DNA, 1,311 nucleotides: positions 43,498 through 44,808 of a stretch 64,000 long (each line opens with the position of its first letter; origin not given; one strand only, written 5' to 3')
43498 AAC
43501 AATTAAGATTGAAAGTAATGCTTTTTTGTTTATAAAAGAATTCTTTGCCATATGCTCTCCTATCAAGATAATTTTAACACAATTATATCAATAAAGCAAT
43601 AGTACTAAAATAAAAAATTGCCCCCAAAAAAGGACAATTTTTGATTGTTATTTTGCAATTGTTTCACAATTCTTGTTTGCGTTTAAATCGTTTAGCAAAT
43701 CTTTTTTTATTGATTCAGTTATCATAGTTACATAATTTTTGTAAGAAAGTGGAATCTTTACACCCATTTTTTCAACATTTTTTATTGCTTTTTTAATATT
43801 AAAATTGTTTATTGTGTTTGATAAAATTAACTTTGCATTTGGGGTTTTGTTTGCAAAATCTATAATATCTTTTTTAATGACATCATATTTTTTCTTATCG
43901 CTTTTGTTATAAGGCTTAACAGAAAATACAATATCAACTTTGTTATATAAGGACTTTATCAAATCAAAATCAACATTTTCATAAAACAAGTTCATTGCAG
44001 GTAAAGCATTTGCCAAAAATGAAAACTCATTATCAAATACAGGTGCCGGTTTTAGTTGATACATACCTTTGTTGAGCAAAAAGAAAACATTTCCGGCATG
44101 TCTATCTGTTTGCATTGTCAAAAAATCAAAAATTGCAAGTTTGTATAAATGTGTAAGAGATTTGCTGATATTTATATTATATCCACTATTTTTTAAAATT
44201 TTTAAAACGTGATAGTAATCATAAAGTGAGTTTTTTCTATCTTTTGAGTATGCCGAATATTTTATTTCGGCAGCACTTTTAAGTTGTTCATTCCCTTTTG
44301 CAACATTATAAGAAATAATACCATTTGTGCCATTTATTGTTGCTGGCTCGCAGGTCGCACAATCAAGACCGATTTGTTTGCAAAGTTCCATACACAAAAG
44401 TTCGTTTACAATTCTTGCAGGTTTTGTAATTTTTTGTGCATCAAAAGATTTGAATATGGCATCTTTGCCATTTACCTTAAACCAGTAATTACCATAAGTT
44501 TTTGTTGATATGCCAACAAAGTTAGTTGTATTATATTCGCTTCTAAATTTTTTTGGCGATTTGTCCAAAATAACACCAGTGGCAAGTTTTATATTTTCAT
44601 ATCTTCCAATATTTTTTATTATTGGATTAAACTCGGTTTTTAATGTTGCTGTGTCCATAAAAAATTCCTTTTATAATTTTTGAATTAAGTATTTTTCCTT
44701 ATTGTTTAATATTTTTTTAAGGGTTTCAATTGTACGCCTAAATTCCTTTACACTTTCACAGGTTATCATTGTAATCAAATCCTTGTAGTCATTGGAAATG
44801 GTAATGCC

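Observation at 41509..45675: Operon-like block: two tandem HipA/PI3-4K-like kinases followed by two exported proteins, with no antitoxin-like partner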

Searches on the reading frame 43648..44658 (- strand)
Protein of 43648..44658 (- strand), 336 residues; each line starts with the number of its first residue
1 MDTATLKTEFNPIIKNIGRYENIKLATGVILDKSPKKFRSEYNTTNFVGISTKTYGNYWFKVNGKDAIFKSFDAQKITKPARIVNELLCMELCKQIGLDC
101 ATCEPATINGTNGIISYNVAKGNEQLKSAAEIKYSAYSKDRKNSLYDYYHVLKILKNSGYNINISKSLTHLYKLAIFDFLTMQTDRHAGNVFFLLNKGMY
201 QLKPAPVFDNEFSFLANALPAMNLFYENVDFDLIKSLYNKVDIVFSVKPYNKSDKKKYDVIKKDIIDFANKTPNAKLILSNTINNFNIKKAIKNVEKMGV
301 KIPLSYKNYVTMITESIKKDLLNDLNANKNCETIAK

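Call 3: search_protein_families(library=pfam, proteins=[window:43648-44658:-], max_evalue=1)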
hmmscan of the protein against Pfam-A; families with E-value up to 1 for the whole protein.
window:43648-44658:- (336 aa): 3 families
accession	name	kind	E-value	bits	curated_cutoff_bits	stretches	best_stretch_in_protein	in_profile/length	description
PF07804.18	HipA_C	-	2.2e-10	41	30.5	1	63-224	19-174/213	HipA-like C-terminal domain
PF06702.18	Fam20C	-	0.0068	16.5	26.8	1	89-192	15-113/218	Golgi casein kinase, C-terminal, Fam20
PF24195.1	DUF7420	-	0.017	15.7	27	1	282-314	18-49/124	Family of unknown function (DUF7420)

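Call 8: find_homologous_proteins(query=window:43648-44658:-)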
Query window:43648-44658:- (336 aa): 8 proteins with E <= 0.001 among 2835 candidates.
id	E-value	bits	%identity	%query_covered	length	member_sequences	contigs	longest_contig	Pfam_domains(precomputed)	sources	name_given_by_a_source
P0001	1.9e-215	732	99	100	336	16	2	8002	PF07804.19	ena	-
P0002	7.4e-185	632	84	99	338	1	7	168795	PF07804.19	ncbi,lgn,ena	-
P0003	8.5e-125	434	63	97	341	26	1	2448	PF07804.19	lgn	-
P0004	3.7e-61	225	57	54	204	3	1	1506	-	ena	-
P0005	6.1e-54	202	39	93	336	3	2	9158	PF07804.19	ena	-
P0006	2.8e-53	199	40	93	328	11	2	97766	PF07804.19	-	-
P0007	8.4e-46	175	37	93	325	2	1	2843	PF07804.19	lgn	-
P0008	9.4e-37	145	41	62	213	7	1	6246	-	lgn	-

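Call 9: search_protein_families(library=ncbifam, proteins=[window:43648-44658:-], max_evalue=0.1)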
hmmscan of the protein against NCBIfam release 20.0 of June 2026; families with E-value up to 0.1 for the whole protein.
window:43648-44658:- (336 aa): 1 family
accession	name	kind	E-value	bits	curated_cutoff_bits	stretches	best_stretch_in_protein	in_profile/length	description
NF007297.0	PRK09775.1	equivalog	0.0095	14.7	401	1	166-209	326-368/446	type II toxin-antitoxin system HipA family toxin YjjJ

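Call 10: search_solved_structures(query=window:43648-44658:-, max_evalue=1, show_alignments=2)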
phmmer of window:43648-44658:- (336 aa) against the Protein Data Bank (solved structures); distinct sequences matched with E-value up to 1: 11.
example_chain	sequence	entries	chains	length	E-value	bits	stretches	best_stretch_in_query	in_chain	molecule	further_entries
8feh_D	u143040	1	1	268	0.25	13.9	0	99-145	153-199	Minor capsid protein A1 fusion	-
5wj7_A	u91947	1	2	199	0.43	13.1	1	57-92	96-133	DNA repair protein XRCC4,Myosin-7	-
3sr2_A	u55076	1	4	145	0.44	13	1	57-90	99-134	DNA repair protein XRCC4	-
3rwr_A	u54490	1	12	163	0.51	12.8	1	57-90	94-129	DNA repair protein XRCC4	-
3mud_A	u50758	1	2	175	0.58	12.7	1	57-91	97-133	DNA repair protein XRCC4,Tropomyosin alpha-1 chain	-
3q4f_C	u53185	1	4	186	0.58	12.6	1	57-90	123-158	DNA repair protein XRCC4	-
5cj4_A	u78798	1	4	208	0.61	12.6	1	57-91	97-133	Xrcc4-MYH7-(1562-1622) chimera protein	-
3w03_C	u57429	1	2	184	0.61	12.6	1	57-91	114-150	DNA repair protein XRCC4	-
5cj0_A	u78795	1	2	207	0.69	12.4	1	57-91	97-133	Xrcc4-MYH7-(1631-1692) chimera protein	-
4xa4_A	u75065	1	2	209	0.73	12.3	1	57-91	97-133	Xrcc4-MYH7(1551-1609) chimera protein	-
5chx_A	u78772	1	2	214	0.78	12.2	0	57-90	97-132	Xrcc4-MYH7-1590-1657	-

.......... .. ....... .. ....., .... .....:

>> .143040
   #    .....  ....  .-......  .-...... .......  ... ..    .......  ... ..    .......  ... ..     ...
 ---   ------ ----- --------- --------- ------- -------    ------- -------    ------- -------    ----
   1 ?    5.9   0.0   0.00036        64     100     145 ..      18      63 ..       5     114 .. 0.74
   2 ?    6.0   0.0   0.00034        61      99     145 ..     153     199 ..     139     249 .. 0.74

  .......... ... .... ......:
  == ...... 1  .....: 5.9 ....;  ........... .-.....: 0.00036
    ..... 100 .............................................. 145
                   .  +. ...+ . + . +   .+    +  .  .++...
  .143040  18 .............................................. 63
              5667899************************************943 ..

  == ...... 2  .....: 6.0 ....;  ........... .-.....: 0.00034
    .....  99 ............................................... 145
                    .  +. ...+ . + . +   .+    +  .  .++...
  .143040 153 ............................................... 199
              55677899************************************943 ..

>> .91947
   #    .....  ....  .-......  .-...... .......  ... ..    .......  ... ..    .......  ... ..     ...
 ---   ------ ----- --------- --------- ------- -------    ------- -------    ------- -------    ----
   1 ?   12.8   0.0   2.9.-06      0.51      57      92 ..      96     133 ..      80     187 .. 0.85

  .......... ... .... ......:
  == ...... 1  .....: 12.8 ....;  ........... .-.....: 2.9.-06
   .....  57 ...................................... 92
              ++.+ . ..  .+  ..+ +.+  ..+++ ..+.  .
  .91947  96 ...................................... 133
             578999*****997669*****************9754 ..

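Call 12: find_encoding_contigs(protein=P0002, flank=10000, max_places=6)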
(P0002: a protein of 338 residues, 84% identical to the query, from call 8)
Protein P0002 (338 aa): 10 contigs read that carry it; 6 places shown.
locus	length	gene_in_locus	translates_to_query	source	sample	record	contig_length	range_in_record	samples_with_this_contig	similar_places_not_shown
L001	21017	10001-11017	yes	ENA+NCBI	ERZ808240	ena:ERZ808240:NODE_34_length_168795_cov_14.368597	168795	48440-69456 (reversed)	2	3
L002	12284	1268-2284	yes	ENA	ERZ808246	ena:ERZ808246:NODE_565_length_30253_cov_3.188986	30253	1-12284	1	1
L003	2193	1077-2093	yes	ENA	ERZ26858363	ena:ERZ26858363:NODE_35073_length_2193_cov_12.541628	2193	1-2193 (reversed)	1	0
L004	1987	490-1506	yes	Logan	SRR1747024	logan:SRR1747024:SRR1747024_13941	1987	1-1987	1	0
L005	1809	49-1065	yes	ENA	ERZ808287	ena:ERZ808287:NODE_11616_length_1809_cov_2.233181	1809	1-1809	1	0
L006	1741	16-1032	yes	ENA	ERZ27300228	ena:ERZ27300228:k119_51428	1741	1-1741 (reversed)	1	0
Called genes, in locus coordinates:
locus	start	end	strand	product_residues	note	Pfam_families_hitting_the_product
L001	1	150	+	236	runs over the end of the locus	PF04298:Zn_peptidase_2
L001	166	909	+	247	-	PF04298:Zn_peptidase_2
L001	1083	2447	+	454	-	PF02127:Peptidase_M18, PF05343:Peptidase_M42 (faint)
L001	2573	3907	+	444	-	PF10396:TrmE_N, PF12631:MnmE_helical, PF00009:GTP_EFTU (faint), PF00350:Dynamin_N (faint), PF01926:MMR_HSR1, PF02421:FeoB_N, PF04548:AIG1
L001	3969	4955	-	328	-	-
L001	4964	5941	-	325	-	PF07804:HipA_C (weak)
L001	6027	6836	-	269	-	PF14804:Jag_N, PF13083:KH_KhpA-B (weak), PF01424:R3H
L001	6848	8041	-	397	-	PF02096:60KD_IMP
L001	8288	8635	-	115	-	PF00825:Ribonuclease_P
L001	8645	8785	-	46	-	PF00468:Ribosomal_L34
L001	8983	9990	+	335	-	PF07804:HipA_C (weak)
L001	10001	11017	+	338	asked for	PF07804:HipA_C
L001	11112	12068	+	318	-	-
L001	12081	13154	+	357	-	-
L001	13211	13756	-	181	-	-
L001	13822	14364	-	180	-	-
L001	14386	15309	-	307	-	-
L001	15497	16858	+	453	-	PF11638:DnaA_N (faint), PF00308:Bac_DnaA, PF01695:IstB_IS21 (weak), PF13401:AAA_22 (faint), PF00004:AAA (weak), PF08299:Bac_DnaA_C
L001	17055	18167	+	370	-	PF00712:DNA_pol3_beta, PF02767:DNA_pol3_beta_2, PF02768:DNA_pol3_beta_3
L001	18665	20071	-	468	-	PF07690:MFS_1 (weak), PF13347:MFS_2, PF07690:MFS_1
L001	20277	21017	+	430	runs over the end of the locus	-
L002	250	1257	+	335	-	PF07804:HipA_C (weak)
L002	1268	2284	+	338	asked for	PF07804:HipA_C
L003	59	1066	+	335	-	PF07804:HipA_C (weak)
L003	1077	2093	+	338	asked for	PF07804:HipA_C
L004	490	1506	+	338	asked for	PF07804:HipA_C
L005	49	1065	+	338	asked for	PF07804:HipA_C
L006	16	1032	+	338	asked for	PF07804:HipA_C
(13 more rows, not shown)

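Call 16: find_related_loci(query=A2, collection=genome_contigs, flank=10000)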
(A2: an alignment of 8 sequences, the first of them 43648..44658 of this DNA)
Query A2 (336 aa) in genome_contigs; peptide patterns used: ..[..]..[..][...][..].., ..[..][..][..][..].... (x = any residue, [..] = any of these).
72 stretches matched a pattern; 15 encode a relative of the query (tblastn E <= 1e-3); 13 distinct loci.
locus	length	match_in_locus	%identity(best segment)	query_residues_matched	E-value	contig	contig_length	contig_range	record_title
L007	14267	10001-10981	63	10-334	4e-132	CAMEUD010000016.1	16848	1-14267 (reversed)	MAG: uncultured Clostridia bacterium isolate SRR11489789_bin.108_metaWRAP_v1.3_MAG genome assembly, contig: ERZ11466733.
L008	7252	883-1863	63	10-334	2e-131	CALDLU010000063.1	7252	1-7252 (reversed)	MAG TPA_asm: uncultured Clostridia bacterium isolate SRR1747028_bin.21_CONCOCT_v1.1_MAG genome assembly, contig: ERZ8082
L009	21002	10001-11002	84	3-336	0e+0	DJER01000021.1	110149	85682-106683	MAG TPA_asm: Christensenella sp. UBA5893 UBA5893_contig_938, whole genome shotgun sequence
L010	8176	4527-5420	40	12-315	4e-60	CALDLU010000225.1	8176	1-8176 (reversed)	MAG TPA_asm: uncultured Clostridia bacterium isolate SRR1747028_bin.21_CONCOCT_v1.1_MAG genome assembly, contig: ERZ8082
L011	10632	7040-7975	38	13-326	4e-60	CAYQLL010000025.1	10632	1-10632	MAG TPA_asm: uncultured Christensenella sp. isolate binchicken_co354_243 genome assembly, contig: NODE_7333_length_10632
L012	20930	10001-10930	35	13-323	3e-47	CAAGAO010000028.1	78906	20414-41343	MAG TPA_asm: Clostridia bacterium, isolate HGM11346, WGS project CAAGAO010000000 data, contig: SRS476020_85_k119_179767,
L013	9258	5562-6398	34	49-323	5e-39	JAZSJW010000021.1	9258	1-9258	MAG: Clostridia bacterium isolate T1900044563_TS20190029.MAGScoT_cleanbin_000045 SGB_379_k141_1584729, whole genome shot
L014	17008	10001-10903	33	13-319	1e-36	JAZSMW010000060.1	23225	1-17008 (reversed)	MAG: Clostridia bacterium isolate T1900044552_TS20190018.MAGScoT_cleanbin_000046 SGB_256_k141_945009, whole genome shotg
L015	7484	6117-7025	32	13-314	4e-35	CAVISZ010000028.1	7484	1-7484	uncultured Eubacteriales bacterium isolate H07681-L1_cleanbin_000057 genome assembly, contig: Spades_H07681-L1_contig_63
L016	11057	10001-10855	30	49-332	4e-32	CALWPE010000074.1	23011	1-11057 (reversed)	MAG: uncultured Clostridia bacterium isolate E04__bin364 genome assembly, contig: E04__k127_4421991, whole genome shotgu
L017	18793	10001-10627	27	47-214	3e-10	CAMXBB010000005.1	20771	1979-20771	MAG TPA_asm: uncultured Firmicutes bacterium isolate SRR14411261_bin.7_metawrap_v1.3_MAG genome assembly, contig: NODE.4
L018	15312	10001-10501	27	83-263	2e-7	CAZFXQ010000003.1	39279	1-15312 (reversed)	MAG TPA_asm: uncultured Muribaculaceae bacterium isolate SRP278969_co2_703 genome assembly, contig: NODE_671_length_3927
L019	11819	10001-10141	45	170-214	2e-7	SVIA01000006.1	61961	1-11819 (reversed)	MAG: Clostridiales bacterium isolate SIG398 NODE_11574_length_61961_cov_2.023709, whole genome shotgun sequence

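Call 22: predict_structure(alignment_id=A2)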
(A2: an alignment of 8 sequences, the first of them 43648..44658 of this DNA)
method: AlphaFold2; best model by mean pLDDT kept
length: 336 residues; sequences in the alignment: 8
mean_pLDDT: 75.1   pTM: 0.80
mean pLDDT of the five models: 75.1, 72.0, 71.9, 61.7, 60.3
residues with pLDDT >= 90: 90; 70-90: 147; 50-70: 47; < 50: 52
segments of 3 or more residues with pLDDT < 50: 1-21, 43-53, 215-226, 330-336
pLDDT, mean of each block of 10 residues (from residue 1): 30 30 68 73 45 57 73 62 83 92 81 74 80 86 91 96 95 92 77 88 83 49 50 75 79 79 92 92 96 92 80 87 76 34
secondary structure, 60 per line:
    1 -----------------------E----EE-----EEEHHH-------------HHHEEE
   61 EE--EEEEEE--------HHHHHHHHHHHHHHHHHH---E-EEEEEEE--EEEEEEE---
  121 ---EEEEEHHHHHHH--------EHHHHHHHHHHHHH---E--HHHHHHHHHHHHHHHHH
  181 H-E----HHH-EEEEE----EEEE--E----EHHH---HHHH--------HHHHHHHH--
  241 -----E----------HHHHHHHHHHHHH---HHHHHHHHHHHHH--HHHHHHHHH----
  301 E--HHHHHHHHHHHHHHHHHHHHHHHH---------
elements in order: E36-38 E58-62 E65-70 H79-96 E102-108 E111-117 E124-128 H129-135 H145-157 H164-181 E192-196 E201-204 H219-222 H231-238 H257-269 H273-285 H288-296 H304-327

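Call 25: fold_search(model_id=the predicted structure, library=pdb)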
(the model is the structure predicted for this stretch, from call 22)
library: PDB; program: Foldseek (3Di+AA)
matches with E <= 10: 774; with E <= 0.001: 35
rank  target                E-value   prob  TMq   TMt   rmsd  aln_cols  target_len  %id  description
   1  3akj_A                9.0e-08  1.00  0.59  0.70   5.0       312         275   14  Crystal structure of A Helicobacter pylori proinflammatory kinase CtkA (released 2010-12-01)
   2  3dnv_A                1.1e-07  1.00  0.52  0.44   8.2       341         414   13  MDT Protein (released 2009-01-27)
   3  2wiu_A                2.7e-07  1.00  0.48  0.39   5.8       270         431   15  Mercury-modified bacterial persistence regulator hipBA (released 2009-07-28)
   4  3tpv                  2.8e-07  1.00  0.47  0.39   5.8       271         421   15  Structure of pHipA bound to ADP (released 2012-10-03)
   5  3dnt_A                3.0e-07  1.00  0.54  0.45   5.4       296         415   13  structures of MDT proteins (released 2009-01-27)
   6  3dnu                  3.7e-07  1.00  0.53  0.45   5.5       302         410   13  structure of MDT protein (released 2009-01-27)
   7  3tpb                  5.7e-07  1.00  0.53  0.45   6.9       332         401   14  Structure of HipA(S150A) (released 2012-10-03)
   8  3akl_A                6.0e-07  1.00  0.58  0.67   5.7       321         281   15  Crystal structure of A Helicobacter pylori proinflammatory kinase CtkA (released 2010-12-01)
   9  3akk_D                6.0e-07  1.00  0.58  0.66   5.7       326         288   15  Crystal structure of A Helicobacter pylori proinflammatory kinase CtkA (released 2010-12-01)
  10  2wiu_C                6.7e-07  1.00  0.48  0.42   5.2       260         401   16  Mercury-modified bacterial persistence regulator hipBA (released 2009-07-28)
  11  3akl_C                7.1e-07  1.00  0.58  0.68   5.5       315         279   14  Crystal structure of A Helicobacter pylori proinflammatory kinase CtkA (released 2010-12-01)
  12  3akk_B                7.9e-07  1.00  0.61  0.69   4.9       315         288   16  Crystal structure of A Helicobacter pylori proinflammatory kinase CtkA (released 2010-12-01)
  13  3akk_A                1.1e-06  1.00  0.58  0.65   5.6       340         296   13  Crystal structure of A Helicobacter pylori proinflammatory kinase CtkA (released 2010-12-01)
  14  3akk_C                1.2e-06  1.00  0.61  0.70   4.8       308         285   16  Crystal structure of A Helicobacter pylori proinflammatory kinase CtkA (released 2010-12-01)
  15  3tpd                  1.2e-06  1.00  0.51  0.44   6.9       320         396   15  Structure of pHipA, monoclinic form (released 2012-10-03)
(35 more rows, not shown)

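Call 26: search_protein_representatives(alignment_id=A2)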
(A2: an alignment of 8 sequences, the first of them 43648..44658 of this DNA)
Query: 8 sequences, 323 profile positions. Proteins with E-value up to 0.001 (for the whole library): 1391; up to 1e-10: 311; up to 1e-30: 114. The best 150 are listed.
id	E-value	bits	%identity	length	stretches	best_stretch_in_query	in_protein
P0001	2.1e-141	487.4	-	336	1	2-323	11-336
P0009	6.9e-128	442.9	-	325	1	4-320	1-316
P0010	1.3e-113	396.0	-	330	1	2-313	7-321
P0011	6.4e-111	387.2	-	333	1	3-317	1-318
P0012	6.3e-101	354.4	-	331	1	1-317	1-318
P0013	1.2e-95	337.0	-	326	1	1-320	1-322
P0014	1.3e-90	320.5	-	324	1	1-314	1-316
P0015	1.6e-85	303.7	-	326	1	8-318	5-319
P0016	7.2e-84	298.3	-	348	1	3-314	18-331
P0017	7.1e-83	295.0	-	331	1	2-312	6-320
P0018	1.7e-82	293.8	-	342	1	4-316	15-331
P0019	1.5e-80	287.4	-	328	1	8-319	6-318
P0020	3.6e-80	286.1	-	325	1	3-317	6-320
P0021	3.8e-80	286.1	-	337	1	3-317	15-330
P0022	5.1e-80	285.6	-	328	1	2-319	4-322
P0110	2.7e-39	151.8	-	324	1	8-313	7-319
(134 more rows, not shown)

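Call 29: search_protein_families(library=padloc, proteins=[window:43648-44658:-], max_evalue=0.1)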
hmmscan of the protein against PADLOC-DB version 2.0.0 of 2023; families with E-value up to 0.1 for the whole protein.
window:43648-44658:- (336 aa): 5 families
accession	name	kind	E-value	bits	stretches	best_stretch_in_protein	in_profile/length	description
PDLC04340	PDC-M03A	-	5.7e-17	60.1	1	63-316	31-267/280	-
PDLC04339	PDC-M03A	-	2.5e-15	54.6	1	63-297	31-262/293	-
PDLC04344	PDC-M03A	-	5.5e-12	43.7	1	57-210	26-188/305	-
PDLC04342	PDC-M03A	-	1.7e-11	42.2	1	58-213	26-193/299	-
PDLC04345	PDC-M03A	-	3.5e-07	27.8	1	85-211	53-190/302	-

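Call 36: search_solved_structures(query=A3, max_evalue=0.01, show_alignments=4)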
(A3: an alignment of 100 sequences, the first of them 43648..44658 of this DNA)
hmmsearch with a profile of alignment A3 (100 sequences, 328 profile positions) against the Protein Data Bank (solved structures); distinct sequences matched with E-value up to 0.01: 5.
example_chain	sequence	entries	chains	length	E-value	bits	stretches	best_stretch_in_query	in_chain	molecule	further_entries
3akj_A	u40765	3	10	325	1.8e-08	37.3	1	75-313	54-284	CtkA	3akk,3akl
7vkb_A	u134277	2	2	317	0.00026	23.7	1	77-198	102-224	HipA_C domain-containing protein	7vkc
8ezr_B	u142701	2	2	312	0.00026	23.7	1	77-198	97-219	HipT(Lp)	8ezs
4pu5_A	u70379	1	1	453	0.0067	19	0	73-106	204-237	Toxin-antitoxin system toxin HipA family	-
4pu3_A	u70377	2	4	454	0.0068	19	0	73-106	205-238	Toxin-antitoxin system toxin HipA family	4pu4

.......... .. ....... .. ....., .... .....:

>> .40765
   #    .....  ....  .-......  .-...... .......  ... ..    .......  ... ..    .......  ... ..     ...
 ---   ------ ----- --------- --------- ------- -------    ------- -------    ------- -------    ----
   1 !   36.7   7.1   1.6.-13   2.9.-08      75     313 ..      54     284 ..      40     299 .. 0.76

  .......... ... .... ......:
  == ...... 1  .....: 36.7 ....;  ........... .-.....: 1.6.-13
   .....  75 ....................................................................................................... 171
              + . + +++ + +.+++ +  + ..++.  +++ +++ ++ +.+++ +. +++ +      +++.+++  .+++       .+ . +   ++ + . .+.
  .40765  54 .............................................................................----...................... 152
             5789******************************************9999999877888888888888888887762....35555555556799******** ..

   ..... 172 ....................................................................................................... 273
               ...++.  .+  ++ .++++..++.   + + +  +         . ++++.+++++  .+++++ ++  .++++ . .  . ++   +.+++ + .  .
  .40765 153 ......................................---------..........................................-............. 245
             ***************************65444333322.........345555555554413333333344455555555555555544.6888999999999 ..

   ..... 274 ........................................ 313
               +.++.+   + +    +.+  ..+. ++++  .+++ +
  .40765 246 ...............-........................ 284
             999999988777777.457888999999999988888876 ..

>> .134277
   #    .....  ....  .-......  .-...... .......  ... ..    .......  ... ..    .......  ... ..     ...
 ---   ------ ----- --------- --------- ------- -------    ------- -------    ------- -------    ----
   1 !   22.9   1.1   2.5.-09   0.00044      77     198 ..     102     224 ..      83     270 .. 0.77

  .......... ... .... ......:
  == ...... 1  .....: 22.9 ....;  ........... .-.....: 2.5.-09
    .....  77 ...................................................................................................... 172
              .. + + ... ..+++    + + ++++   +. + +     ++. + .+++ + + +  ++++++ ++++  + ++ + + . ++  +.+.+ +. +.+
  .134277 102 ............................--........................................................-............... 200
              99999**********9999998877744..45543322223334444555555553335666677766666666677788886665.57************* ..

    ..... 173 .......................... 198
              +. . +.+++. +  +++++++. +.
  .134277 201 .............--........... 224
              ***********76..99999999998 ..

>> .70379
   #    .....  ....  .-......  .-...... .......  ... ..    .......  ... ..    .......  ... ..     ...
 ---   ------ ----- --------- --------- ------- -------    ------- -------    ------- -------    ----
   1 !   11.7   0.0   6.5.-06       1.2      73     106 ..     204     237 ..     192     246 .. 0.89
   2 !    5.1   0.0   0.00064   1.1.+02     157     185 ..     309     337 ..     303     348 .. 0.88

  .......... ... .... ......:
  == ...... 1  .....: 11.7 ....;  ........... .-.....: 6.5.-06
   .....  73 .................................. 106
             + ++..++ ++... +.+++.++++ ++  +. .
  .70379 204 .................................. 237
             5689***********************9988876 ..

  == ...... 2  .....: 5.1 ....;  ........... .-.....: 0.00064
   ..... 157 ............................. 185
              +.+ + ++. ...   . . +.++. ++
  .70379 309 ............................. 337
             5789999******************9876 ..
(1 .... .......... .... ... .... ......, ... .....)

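Call 48: find_related_loci(query=A4, collection=metagenome_contigs, flank=7000)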
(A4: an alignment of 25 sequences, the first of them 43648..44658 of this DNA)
Query A4 (336 aa) in metagenome_contigs; peptide patterns used: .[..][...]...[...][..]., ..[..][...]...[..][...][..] (x = any residue, [..] = any of these).
150 stretches matched a pattern; 18 encode a relative of the query (tblastn E <= 1e-3); 18 distinct loci.
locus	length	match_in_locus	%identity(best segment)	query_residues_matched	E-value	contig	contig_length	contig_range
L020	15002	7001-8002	84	3-336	0e+0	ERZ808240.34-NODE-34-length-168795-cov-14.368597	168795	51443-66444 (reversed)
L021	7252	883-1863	63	10-334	2e-131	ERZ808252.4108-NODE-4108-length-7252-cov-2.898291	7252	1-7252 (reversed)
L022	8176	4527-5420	40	12-315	3e-60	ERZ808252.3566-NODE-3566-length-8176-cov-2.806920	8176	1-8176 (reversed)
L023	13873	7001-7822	33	49-326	4e-36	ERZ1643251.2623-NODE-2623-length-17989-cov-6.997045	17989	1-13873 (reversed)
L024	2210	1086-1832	29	37-296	4e-28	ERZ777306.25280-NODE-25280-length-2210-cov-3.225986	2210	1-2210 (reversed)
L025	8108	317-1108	28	53-322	1e-15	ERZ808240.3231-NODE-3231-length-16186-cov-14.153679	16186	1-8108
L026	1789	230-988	26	63-322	1e-13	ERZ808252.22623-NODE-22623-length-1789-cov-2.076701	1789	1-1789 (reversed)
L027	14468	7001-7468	30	86-226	5e-8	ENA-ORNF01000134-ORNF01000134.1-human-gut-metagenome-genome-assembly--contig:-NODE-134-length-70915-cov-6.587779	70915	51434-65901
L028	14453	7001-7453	26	53-226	1e-7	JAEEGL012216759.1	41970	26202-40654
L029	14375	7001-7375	30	83-214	2e-6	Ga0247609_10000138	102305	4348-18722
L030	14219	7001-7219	36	44-118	6e-5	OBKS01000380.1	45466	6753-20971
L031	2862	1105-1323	36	44-118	7e-5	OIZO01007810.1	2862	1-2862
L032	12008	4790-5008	36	44-118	8e-5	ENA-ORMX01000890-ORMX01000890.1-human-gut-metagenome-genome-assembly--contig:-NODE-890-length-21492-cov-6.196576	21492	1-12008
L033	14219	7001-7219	36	44-118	8e-5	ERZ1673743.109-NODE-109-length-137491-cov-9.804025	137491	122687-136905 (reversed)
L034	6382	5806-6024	36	44-118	9e-5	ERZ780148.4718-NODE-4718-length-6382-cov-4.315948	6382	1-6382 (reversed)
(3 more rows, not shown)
